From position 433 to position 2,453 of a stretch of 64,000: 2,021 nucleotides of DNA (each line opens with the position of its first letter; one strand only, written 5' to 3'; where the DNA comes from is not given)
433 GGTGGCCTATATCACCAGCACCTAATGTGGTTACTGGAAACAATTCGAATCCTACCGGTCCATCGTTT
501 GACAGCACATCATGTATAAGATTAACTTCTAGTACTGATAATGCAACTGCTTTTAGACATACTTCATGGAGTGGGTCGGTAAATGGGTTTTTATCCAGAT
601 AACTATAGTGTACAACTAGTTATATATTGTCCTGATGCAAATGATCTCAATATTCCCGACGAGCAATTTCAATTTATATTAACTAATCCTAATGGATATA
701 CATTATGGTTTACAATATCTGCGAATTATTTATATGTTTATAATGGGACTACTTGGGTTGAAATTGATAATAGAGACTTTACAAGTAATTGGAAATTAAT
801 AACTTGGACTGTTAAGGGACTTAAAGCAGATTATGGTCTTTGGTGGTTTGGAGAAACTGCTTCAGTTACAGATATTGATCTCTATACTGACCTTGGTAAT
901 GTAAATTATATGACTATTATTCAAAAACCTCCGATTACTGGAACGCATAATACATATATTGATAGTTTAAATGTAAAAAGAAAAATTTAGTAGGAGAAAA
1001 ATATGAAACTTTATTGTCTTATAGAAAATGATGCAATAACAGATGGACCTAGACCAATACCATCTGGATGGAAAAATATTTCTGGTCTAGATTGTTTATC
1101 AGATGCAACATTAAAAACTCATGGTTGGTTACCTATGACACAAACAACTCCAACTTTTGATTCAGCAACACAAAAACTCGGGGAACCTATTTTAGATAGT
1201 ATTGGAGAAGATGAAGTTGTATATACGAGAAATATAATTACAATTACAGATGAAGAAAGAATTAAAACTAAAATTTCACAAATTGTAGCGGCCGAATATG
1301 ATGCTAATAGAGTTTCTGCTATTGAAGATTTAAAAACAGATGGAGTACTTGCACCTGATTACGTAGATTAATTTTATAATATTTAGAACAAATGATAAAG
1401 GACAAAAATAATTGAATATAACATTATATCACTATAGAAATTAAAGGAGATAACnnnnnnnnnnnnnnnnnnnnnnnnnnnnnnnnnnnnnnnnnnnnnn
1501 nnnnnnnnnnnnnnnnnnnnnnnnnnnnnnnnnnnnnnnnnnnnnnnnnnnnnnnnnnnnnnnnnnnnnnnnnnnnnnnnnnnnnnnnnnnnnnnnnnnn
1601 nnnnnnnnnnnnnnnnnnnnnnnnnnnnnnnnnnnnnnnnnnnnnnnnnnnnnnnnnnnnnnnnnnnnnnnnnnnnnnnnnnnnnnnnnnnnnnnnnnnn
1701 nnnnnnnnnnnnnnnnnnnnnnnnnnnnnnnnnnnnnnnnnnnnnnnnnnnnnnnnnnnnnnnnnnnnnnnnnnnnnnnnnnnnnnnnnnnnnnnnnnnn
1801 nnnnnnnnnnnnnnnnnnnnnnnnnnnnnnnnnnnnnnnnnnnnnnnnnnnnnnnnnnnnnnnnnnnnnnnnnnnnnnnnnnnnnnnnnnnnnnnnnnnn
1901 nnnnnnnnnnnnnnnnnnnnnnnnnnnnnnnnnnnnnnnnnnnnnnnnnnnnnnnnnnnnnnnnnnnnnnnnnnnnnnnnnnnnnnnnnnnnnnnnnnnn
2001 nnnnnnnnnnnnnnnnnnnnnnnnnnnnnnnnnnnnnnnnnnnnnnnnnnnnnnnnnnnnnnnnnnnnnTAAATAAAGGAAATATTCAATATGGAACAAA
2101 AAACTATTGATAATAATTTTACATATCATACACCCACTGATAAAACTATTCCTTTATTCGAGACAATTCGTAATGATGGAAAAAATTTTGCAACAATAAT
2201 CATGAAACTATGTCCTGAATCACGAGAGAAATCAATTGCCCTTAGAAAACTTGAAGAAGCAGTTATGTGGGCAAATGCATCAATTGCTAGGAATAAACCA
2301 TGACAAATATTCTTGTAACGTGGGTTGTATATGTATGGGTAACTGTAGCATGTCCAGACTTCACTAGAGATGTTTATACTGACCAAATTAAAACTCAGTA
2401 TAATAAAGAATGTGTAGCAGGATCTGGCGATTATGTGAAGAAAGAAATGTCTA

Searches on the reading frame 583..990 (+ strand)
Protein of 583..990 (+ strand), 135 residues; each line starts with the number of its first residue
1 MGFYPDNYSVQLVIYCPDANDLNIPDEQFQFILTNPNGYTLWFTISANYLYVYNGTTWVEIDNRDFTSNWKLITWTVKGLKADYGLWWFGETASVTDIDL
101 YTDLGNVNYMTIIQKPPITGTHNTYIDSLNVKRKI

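Call 25: search_protein_families(library=pfam, alignment_id=A2, max_evalue=0.001)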
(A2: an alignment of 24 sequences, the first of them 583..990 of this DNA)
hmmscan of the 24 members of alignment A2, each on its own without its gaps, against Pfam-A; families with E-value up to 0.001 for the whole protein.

A. member 1, window:583-990:+ (135 aa): 0 families

B. families by the number of members that match (of 24 scanned): 19 families
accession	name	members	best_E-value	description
PF13524.12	Glyco_trans_1_2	1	6.9e-26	Glycosyl transferase-like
PF00085.26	Thioredoxin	1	6.8e-22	Thioredoxin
PF00132.30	Hexapep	1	1e-14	Bacterial transferase hexapeptide (six repeats)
PF00166.26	Cpn10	1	9.6e-12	Chaperonin 10 Kd subunit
PF08241.18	Methyltransf_11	1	1.7e-11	Methyltransferase domain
PF14602.12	Hexapep_2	1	2.4e-10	Hexapeptide repeat of succinyl-transferase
PF04230.19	PS_pyruv_trans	1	3.7e-09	Polysaccharide pyruvyl transferase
PF13098.12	Thioredoxin_2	1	9.5e-08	Thioredoxin-like domain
PF13649.12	Methyltransf_25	1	3.9e-06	Methyltransferase domain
PF13905.12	Thioredoxin_8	1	4.6e-05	Thioredoxin-like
PF13847.12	Methyltransf_31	1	8.8e-05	Methyltransferase domain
PF23193.1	NOMO_3rd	1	0.00018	NOMO third transthyretin-like domain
PF25084.1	LbH_EIF2B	1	0.00026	EIF2B subunit epsilon LbH domain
PF17802.7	SpaA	1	0.00034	Prealbumin-like fold domain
PF12773.13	DZR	1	0.00036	Double zinc ribbon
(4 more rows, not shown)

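Call 67: find_encoding_contigs(protein=window:583-990:+, flank=10000, max_places=2)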
Protein window:583-990:+ (135 aa): 5 contigs read that carry it; 2 places shown.
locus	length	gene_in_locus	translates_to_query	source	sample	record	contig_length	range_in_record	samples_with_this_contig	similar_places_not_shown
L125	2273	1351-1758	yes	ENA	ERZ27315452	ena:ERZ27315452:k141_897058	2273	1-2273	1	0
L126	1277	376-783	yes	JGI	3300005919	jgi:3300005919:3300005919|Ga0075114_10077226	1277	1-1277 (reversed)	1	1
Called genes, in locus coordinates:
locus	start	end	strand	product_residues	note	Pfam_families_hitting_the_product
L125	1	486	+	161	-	?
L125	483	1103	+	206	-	-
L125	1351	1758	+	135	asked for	-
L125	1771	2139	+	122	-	-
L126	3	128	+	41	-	?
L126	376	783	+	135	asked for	-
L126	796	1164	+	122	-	-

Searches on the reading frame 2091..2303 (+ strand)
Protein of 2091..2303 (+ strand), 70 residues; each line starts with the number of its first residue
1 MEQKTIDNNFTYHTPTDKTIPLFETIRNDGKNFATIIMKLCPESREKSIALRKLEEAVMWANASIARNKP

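Call 95: search_protein_families(library=pfam, proteins=[window:2091-2303:+], max_evalue=0.01)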
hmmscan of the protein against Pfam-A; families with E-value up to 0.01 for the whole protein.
window:2091-2303:+ (70 aa): 1 family
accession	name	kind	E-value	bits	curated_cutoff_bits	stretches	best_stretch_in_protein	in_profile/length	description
PF24729.2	Acb2_Tad1_hairpin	-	1.4e-20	73.6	27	1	11-67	1-58/58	Acb2/Tad1, hairpin domain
